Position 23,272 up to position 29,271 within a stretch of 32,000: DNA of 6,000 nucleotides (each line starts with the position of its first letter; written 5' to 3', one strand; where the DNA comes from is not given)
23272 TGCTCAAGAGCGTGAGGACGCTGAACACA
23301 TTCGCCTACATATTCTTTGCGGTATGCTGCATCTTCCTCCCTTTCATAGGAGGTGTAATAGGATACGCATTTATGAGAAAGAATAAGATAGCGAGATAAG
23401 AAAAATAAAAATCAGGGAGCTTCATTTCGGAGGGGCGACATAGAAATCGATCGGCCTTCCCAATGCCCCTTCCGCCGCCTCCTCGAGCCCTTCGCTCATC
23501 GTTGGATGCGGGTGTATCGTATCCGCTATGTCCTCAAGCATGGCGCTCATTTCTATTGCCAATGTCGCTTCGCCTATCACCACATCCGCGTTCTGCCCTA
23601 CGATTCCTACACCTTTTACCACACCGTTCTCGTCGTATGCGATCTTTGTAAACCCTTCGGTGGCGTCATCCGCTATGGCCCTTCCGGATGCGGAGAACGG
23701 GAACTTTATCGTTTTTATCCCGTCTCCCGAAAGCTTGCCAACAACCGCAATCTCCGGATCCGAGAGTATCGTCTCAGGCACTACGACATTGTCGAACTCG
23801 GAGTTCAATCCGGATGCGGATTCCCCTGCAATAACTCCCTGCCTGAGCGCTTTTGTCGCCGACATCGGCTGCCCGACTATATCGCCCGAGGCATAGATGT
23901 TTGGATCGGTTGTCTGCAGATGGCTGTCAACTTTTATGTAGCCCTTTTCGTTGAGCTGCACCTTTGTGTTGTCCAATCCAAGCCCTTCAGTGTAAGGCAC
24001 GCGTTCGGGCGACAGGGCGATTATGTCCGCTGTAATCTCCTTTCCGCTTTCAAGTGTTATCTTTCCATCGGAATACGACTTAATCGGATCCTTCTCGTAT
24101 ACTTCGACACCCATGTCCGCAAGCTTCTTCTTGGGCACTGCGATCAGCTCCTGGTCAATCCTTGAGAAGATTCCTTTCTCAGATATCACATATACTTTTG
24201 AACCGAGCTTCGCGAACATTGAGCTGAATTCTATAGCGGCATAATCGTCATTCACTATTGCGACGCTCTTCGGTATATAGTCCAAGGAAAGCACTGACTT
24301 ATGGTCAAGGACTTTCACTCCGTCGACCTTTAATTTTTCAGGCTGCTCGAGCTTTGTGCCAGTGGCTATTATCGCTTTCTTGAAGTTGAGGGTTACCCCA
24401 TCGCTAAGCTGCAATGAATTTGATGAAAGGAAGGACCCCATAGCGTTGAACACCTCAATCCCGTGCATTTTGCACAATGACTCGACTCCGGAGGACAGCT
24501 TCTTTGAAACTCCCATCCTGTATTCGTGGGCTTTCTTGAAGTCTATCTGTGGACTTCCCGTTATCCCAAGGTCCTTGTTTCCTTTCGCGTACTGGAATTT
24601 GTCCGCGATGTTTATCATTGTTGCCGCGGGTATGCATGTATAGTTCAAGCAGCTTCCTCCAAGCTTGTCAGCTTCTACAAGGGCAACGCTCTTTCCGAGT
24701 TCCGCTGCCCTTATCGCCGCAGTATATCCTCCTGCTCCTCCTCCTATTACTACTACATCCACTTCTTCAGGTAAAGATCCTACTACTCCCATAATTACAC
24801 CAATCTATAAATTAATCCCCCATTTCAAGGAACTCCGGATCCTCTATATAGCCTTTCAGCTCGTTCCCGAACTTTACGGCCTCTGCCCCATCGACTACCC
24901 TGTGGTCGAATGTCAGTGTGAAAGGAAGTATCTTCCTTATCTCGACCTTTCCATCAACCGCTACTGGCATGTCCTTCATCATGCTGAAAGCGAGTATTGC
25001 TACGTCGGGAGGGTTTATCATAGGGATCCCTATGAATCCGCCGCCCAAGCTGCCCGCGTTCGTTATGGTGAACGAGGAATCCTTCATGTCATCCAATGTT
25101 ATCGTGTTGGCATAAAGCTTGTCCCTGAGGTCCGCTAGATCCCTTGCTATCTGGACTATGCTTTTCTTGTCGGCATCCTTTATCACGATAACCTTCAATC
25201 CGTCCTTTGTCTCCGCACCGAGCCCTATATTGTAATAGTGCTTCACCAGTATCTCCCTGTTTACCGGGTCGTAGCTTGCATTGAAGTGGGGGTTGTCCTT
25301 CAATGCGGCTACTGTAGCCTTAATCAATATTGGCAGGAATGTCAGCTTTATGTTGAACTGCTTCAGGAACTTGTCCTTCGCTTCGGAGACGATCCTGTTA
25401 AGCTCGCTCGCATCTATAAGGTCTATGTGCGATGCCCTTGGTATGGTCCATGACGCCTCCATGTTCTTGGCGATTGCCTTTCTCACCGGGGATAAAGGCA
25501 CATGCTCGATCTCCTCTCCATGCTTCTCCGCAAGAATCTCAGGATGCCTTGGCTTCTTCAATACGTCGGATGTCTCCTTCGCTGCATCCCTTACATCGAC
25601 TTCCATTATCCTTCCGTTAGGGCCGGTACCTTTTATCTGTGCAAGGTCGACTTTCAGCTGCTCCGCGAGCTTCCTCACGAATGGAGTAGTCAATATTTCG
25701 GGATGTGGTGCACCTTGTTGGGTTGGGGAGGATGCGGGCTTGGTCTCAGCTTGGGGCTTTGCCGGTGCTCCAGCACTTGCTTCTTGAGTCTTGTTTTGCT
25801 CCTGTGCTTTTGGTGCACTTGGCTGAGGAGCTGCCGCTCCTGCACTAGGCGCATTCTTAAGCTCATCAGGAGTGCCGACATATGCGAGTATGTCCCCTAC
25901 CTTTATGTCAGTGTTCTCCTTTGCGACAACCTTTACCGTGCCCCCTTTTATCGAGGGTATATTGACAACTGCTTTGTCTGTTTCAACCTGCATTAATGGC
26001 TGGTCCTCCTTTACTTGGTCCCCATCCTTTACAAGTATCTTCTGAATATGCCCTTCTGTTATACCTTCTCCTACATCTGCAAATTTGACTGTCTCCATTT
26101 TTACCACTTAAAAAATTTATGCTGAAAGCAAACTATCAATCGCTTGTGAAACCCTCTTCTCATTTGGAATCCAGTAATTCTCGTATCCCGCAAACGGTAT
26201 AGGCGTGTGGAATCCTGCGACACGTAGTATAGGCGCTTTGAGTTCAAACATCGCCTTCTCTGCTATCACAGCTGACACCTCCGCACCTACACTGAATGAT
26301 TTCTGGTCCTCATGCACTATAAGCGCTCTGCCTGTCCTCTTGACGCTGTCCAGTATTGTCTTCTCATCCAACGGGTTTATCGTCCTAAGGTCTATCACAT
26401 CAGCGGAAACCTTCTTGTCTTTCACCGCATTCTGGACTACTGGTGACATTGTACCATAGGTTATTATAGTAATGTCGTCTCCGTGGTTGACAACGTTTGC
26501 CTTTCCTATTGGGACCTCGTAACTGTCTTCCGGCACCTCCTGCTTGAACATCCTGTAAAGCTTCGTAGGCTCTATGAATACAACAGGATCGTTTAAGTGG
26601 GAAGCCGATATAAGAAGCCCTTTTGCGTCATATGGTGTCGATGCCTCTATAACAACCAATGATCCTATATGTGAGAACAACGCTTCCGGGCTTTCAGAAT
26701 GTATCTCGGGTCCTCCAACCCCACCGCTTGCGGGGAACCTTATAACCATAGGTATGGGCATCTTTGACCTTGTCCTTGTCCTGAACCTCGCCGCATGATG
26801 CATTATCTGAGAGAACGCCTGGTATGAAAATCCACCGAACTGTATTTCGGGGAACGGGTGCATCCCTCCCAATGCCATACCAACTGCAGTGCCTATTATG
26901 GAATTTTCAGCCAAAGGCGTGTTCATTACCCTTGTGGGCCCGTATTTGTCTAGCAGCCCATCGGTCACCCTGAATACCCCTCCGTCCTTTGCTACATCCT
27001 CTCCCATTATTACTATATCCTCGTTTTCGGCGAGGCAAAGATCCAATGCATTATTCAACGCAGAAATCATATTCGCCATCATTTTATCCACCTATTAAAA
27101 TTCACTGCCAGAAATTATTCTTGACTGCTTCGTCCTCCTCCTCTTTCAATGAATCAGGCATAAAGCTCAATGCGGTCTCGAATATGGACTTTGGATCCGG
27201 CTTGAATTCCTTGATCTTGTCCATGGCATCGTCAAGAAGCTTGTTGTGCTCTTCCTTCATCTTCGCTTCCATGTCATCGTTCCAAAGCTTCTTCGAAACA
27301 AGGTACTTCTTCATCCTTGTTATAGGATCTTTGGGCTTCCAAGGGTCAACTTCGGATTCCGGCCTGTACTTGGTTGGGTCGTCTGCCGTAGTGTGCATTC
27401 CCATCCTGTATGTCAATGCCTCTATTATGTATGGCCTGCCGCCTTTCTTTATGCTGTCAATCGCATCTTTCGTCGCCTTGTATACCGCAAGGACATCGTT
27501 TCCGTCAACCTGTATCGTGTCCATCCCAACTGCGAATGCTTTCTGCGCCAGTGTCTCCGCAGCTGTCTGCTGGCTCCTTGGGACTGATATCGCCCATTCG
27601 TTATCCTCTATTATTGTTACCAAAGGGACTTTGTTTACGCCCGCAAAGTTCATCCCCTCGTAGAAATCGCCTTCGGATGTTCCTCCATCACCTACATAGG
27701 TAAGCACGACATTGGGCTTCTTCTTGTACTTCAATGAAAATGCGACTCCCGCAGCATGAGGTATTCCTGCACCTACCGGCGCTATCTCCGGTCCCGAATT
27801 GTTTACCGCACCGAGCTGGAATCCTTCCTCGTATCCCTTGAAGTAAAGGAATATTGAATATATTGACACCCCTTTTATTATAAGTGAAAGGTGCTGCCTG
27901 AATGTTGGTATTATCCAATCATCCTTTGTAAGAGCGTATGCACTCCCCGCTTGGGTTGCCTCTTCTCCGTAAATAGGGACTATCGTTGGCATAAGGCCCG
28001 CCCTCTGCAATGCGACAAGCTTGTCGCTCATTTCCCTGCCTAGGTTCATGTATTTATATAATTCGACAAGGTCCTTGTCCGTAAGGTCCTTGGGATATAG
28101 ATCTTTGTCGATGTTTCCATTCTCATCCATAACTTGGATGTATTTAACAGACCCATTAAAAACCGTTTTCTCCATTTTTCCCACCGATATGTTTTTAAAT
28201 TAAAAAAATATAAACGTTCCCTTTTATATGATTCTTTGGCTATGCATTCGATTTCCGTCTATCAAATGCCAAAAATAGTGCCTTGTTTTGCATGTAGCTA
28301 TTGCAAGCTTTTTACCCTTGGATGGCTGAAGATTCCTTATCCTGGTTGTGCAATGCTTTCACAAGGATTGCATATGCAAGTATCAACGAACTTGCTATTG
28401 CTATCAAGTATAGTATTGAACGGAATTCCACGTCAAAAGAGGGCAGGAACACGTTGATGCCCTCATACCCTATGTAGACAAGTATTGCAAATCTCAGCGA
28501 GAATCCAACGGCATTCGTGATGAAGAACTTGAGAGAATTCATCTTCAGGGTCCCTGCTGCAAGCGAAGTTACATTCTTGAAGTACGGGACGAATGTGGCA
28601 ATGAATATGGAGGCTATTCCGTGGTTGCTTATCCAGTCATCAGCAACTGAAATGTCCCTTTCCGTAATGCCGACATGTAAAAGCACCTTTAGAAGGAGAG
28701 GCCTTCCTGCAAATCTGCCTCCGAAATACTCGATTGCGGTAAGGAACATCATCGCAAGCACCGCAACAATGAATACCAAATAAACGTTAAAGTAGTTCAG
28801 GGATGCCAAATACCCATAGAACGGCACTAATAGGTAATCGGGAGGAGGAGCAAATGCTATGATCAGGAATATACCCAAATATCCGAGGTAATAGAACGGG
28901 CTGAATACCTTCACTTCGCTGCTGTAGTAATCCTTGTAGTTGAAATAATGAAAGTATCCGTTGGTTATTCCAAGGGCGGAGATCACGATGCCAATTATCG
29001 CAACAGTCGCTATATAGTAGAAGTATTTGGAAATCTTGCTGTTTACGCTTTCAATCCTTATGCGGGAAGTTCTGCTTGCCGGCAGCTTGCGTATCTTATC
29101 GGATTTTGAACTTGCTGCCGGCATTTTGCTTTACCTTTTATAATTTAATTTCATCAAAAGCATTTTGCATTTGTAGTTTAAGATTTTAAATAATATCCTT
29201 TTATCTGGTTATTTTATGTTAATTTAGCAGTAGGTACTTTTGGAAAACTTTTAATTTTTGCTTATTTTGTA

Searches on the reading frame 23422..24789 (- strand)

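Call 99: search_protein_families(library=pfam, proteins=[window:23422-24789:-], max_evalue=0.001)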
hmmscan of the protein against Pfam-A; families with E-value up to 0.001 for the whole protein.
window:23422-24789:- (455 aa): 10 families
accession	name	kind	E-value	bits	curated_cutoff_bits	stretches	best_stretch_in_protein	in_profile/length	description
PF07992.20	Pyr_redox_2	-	7e-50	170.5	26.1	1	11-318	2-291/291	Pyridine nucleotide-disulphide oxidoreductase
PF02852.28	Pyr_redox_dim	-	7.9e-24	84.4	25.3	1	337-439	1-110/110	Pyridine nucleotide-disulphide oxidoreductase, dimerisation domain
PF00070.33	Pyr_redox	-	7e-11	42.9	22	1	176-240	2-67/82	Pyridine nucleotide-disulphide oxidoreductase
PF12831.13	FAD_oxidored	-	1.4e-09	38.2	27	1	11-47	1-38/416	FAD dependent oxidoreductase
PF01134.28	GIDA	-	1.5e-08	34.6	22.1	1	11-145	1-150/391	Glucose inhibited division protein A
PF00890.30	FAD_binding_2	-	2.6e-08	33.9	20.4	1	11-45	1-35/414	FAD binding domain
PF03486.20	HI0933_like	-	1.7e-07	31.4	50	1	11-46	2-37/244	HI0933-like protein Rossmann domain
PF13738.12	Pyr_redox_3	-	2.6e-07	30.6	30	1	13-302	1-305/305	Pyridine nucleotide-disulphide oxidoreductase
PF01266.30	DAO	-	8.1e-06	26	27.9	1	11-45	1-37/353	FAD dependent oxidoreductase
PF13450.12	NAD_binding_8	-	6.7e-05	23.5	21.9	1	14-50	1-38/68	NAD(P)-binding Rossmann-like domain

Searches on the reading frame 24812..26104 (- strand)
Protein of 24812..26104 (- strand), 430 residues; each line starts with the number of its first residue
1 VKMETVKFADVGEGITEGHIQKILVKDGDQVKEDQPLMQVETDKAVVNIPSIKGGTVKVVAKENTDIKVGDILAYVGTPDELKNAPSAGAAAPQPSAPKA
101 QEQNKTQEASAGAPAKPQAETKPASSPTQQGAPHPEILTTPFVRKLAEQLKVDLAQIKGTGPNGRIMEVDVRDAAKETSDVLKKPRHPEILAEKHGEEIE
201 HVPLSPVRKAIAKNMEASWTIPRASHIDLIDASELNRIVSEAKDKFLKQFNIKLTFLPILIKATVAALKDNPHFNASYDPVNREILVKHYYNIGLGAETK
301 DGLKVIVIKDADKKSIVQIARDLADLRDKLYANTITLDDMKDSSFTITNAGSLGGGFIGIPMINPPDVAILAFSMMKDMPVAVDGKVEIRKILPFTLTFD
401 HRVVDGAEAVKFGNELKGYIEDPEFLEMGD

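Call 99: search_protein_families(library=pfam, proteins=[window:24812-26104:-], max_evalue=0.001)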
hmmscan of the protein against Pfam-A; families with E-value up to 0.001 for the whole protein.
window:24812-26104:- (430 aa): 4 families
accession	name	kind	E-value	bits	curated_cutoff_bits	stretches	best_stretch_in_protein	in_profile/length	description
PF00198.28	2-oxoacid_dh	-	9.2e-73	244.9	23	1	198-426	3-230/232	2-oxoacid dehydrogenases acyltransferase (catalytic domain)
PF00364.28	Biotin_lipoyl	-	1.1e-16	60.9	22.1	1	5-75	2-72/73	Biotin-requiring enzyme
PF02817.22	E3_binding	-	2.1e-14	53.9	23.7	1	137-172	1-36/36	e3 binding domain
PF13533.13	Biotin_lipoyl_2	-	0.00019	21.6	29.8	0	17-40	8-31/32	Biotin-lipoyl like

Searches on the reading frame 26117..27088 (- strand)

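Call 99: search_protein_families(library=pfam, proteins=[window:26117-27088:-], max_evalue=0.001)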
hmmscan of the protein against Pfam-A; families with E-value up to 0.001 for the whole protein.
window:26117-27088:- (323 aa): 2 families
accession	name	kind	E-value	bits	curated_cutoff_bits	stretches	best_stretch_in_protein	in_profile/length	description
PF02779.29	Transket_pyr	-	2e-35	122.4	27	1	6-179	4-173/174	Transketolase, pyrimidine binding domain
PF02780.25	Transketolase_C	-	8.5e-33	113.3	25.9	1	195-313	1-124/124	Transketolase, C-terminal domain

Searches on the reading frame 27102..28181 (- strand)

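Call 99: search_protein_families(library=pfam, proteins=[window:27102-28181:-], max_evalue=0.001)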
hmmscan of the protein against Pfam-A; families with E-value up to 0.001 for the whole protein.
window:27102-28181:- (359 aa): 4 families
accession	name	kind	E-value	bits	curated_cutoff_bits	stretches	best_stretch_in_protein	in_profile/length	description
PF00676.26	E1_dh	-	2.1e-78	263.8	22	1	43-326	2-294/300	Dehydrogenase E1 component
PF13292.11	DXP_synthase_N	-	1.5e-08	34.7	21.2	1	138-254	115-231/274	1-deoxy-D-xylulose-5-phosphate synthase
PF02775.26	TPP_enzyme_C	-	0.00035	20.8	21.9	1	135-254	29-150/151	Thiamine pyrophosphate enzyme, C-terminal TPP binding domain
PF00456.26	Transketolase_N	-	0.00089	18.8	22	0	157-257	145-243/334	Transketolase, thiamine diphosphate binding domain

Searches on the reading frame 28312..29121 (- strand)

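Call 99: search_protein_families(library=pfam, proteins=[window:28312-29121:-], max_evalue=0.001)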
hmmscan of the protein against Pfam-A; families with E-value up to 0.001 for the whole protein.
window:28312-29121:- (269 aa): 1 family
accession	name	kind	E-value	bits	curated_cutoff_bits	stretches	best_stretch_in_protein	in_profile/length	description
PF09335.16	VTT_dom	-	4e-11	43.9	33.9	1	102-219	4-122/123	VTT domain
